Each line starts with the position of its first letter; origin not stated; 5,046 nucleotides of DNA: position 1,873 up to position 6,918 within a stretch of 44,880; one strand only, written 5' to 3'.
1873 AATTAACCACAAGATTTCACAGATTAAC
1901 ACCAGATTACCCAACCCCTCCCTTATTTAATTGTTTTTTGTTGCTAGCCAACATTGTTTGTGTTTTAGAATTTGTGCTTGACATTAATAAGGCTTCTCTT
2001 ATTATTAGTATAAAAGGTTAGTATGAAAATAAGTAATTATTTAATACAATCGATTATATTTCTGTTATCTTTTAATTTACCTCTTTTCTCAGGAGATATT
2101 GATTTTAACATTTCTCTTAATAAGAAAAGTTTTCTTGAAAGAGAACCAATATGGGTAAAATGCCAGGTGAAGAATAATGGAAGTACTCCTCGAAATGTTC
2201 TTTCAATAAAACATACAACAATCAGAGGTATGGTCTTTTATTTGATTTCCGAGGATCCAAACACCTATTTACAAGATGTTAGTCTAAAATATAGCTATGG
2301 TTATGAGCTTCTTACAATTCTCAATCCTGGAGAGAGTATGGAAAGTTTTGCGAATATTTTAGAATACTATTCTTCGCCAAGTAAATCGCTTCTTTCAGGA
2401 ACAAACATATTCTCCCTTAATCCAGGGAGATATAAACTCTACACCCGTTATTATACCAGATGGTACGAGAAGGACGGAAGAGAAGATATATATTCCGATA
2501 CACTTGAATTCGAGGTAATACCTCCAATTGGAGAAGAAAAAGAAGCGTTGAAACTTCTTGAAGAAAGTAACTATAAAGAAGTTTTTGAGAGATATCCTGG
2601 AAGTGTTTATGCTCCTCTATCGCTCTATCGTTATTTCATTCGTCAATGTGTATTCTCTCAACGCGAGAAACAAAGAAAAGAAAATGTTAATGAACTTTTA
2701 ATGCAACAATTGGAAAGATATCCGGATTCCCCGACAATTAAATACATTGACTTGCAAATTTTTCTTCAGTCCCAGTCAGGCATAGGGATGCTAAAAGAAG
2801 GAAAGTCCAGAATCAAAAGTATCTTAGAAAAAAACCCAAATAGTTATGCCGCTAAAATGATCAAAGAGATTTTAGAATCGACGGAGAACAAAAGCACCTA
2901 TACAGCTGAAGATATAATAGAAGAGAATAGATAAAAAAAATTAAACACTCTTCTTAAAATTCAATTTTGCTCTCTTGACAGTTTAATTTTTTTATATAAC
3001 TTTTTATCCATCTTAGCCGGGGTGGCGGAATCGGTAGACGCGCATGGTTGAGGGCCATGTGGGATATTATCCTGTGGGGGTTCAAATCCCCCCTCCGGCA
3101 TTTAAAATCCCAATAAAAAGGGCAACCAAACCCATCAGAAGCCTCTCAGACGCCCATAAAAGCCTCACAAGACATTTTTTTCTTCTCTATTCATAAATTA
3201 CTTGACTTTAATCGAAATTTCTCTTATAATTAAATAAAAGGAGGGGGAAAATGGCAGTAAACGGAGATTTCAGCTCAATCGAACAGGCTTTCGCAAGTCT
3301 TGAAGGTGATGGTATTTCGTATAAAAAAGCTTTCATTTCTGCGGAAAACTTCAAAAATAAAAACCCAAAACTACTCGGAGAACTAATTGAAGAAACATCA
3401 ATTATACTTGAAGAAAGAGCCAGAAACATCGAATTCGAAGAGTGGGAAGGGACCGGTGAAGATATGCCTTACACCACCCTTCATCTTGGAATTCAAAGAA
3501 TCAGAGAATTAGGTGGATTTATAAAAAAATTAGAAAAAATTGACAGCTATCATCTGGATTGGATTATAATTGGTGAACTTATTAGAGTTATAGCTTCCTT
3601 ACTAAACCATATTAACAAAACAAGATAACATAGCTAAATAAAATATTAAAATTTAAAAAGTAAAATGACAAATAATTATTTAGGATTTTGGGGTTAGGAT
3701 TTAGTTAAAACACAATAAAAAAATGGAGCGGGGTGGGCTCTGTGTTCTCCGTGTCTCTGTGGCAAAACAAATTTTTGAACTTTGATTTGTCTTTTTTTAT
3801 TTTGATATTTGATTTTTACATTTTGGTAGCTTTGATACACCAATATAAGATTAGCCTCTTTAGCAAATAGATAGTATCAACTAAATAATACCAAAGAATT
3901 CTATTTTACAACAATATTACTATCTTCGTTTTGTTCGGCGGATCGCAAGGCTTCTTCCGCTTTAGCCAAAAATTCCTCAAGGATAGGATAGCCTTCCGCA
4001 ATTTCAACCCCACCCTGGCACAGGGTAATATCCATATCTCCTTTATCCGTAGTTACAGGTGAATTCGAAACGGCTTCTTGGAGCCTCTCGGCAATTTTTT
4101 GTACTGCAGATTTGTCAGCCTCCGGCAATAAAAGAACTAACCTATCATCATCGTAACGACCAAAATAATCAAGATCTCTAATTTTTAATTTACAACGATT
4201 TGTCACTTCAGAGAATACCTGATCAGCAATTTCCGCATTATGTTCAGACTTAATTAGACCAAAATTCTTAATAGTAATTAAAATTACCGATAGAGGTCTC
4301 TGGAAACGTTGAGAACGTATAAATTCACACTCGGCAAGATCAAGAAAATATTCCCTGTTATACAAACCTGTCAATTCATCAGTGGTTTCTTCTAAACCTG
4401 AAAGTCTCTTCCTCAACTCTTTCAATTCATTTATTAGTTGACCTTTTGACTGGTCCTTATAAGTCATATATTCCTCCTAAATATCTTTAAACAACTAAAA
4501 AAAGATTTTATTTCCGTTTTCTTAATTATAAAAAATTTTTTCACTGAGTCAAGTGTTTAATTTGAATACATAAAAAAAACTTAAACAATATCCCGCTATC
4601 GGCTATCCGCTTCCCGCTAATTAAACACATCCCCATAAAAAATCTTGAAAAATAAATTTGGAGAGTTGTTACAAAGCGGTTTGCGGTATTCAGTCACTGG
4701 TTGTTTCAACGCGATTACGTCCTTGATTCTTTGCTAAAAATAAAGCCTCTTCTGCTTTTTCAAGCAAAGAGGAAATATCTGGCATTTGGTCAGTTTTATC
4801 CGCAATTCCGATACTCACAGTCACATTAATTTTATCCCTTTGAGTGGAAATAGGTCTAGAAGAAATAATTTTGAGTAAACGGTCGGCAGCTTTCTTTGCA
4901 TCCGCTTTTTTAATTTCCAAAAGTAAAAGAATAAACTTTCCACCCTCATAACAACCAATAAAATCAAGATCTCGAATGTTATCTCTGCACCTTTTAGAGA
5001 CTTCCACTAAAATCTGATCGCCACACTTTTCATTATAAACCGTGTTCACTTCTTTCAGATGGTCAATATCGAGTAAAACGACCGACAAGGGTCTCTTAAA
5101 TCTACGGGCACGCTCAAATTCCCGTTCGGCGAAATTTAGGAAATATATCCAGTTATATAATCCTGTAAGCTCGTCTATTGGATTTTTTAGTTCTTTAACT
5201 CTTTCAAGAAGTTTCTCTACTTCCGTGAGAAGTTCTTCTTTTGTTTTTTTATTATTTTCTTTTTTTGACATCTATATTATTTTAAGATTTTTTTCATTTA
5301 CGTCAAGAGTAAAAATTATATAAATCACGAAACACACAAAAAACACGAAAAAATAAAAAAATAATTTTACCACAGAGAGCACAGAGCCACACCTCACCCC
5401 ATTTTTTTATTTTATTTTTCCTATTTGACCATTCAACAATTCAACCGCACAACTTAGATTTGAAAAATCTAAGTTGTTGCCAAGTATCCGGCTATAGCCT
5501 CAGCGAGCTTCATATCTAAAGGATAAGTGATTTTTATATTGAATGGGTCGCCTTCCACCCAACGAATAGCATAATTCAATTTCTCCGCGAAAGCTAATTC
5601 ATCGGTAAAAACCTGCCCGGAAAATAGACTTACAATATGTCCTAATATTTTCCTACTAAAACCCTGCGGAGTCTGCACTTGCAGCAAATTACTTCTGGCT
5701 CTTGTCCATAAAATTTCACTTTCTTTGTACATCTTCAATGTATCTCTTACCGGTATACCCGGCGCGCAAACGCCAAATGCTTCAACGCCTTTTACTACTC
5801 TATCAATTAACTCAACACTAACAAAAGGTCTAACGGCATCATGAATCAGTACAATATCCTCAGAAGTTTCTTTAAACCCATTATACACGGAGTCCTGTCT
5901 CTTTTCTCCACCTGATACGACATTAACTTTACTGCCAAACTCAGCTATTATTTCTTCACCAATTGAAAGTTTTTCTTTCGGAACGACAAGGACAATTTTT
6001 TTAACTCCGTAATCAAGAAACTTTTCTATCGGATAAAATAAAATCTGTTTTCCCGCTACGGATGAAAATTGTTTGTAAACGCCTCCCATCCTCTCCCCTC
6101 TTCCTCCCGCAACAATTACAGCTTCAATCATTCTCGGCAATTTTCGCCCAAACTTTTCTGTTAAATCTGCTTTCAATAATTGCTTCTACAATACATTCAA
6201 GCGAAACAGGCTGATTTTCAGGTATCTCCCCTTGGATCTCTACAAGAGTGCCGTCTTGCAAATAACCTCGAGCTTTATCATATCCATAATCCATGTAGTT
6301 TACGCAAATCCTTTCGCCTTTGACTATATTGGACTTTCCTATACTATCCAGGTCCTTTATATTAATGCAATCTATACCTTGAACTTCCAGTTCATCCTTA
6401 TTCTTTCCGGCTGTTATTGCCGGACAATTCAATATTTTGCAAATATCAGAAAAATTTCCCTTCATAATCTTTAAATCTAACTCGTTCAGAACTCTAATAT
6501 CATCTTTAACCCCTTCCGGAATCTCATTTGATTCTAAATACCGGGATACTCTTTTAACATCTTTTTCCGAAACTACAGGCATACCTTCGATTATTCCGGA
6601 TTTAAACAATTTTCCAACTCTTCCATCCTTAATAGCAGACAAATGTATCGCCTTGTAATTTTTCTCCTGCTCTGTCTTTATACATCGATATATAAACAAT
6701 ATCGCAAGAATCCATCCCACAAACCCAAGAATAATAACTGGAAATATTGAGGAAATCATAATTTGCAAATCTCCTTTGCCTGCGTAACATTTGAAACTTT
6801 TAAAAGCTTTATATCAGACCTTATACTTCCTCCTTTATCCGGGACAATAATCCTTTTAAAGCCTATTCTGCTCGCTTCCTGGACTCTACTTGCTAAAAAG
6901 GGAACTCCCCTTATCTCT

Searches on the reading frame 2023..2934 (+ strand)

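Call 53: search_protein_families(library=pfam, proteins=[window:2023-2934:+], max_evalue=0.0001)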
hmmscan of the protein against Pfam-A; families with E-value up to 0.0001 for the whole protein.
window:2023-2934:+ (303 aa): 0 families

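Call 76: search_protein_families(library=pfam, proteins=[window:2023-2934:+], max_evalue=1)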
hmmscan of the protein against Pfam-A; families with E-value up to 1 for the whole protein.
window:2023-2934:+ (303 aa): 2 families
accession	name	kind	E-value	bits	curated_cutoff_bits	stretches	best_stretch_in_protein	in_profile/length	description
PF07696.17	7TMR-DISMED2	-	0.038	14.4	22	1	39-78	40-80/136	7TMR-DISM extracellular 2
PF05288.16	Pox_A3L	-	0.073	13.5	25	1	256-291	22-55/70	Poxvirus A3L Protein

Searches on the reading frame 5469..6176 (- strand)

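Call 53: search_protein_families(library=pfam, proteins=[window:5469-6176:-], max_evalue=0.0001)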
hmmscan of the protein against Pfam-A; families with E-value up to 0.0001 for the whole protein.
window:5469-6176:- (235 aa): 2 families
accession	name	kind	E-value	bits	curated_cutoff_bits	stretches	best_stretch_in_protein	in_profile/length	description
PF01128.25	IspD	-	6.1e-48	163.9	27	1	18-228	2-218/221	2-C-methyl-D-erythritol 4-phosphate cytidylyltransferase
PF12804.13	NTP_transf_3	-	2.7e-09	37.8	27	1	19-133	1-113/160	MobA-like NTP transferase domain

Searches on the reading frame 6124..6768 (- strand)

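Call 53: search_protein_families(library=pfam, proteins=[window:6124-6768:-], max_evalue=0.0001)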
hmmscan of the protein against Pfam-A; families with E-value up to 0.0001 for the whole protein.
window:6124-6768:- (214 aa): 0 families

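Call 76: search_protein_families(library=pfam, proteins=[window:6124-6768:-], max_evalue=1)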
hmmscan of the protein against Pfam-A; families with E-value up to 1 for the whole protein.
window:6124-6768:- (214 aa): 1 family
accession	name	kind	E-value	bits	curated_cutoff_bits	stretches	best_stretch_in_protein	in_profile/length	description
PF17787.7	PH_14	-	0.12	12.6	22.7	0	32-56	40-64/131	PH domain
